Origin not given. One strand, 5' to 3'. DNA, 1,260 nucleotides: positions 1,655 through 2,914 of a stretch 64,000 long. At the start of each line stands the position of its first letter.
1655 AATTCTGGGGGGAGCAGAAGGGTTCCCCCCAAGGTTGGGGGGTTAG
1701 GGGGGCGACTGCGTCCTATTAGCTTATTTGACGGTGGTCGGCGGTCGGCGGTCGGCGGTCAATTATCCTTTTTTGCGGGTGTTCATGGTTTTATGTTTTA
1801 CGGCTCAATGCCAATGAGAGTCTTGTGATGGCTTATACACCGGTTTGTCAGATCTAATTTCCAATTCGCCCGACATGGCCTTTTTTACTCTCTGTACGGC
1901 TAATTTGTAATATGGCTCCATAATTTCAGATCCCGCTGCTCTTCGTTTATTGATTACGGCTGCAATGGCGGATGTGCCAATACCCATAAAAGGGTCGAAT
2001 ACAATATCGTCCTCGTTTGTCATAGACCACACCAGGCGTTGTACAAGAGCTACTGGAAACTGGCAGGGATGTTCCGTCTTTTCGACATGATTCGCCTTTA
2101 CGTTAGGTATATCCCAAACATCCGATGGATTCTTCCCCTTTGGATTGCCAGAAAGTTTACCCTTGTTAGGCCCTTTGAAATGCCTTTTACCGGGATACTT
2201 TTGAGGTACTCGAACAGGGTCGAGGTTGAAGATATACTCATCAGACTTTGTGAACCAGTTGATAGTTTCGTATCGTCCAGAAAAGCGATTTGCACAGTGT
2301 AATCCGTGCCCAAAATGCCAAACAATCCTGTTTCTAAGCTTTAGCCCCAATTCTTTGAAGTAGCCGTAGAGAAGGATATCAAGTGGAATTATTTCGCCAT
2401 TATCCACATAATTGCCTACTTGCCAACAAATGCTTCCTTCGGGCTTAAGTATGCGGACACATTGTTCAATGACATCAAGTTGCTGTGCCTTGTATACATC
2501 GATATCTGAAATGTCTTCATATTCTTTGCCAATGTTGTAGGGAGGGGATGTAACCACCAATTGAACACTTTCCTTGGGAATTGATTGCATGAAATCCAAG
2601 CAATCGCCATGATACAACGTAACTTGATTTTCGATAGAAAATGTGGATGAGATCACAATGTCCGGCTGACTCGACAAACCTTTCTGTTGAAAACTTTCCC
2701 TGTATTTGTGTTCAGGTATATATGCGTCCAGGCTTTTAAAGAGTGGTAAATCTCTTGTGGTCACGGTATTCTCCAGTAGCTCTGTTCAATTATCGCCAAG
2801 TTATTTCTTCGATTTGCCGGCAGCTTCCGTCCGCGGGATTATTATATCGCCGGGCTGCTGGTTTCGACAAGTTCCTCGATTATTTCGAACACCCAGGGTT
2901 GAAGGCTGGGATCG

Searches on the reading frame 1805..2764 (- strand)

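Call 21: search_protein_families(library=pfam, proteins=[window:1805-2764:-], max_evalue=0.001)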
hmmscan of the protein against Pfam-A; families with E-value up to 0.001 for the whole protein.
window:1805-2764:- (319 aa): 1 family
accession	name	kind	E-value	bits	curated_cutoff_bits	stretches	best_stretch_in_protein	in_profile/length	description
PF01555.25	N6_N4_Mtase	-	3.2e-50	171.6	26.7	1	67-290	1-220/221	DNA methylase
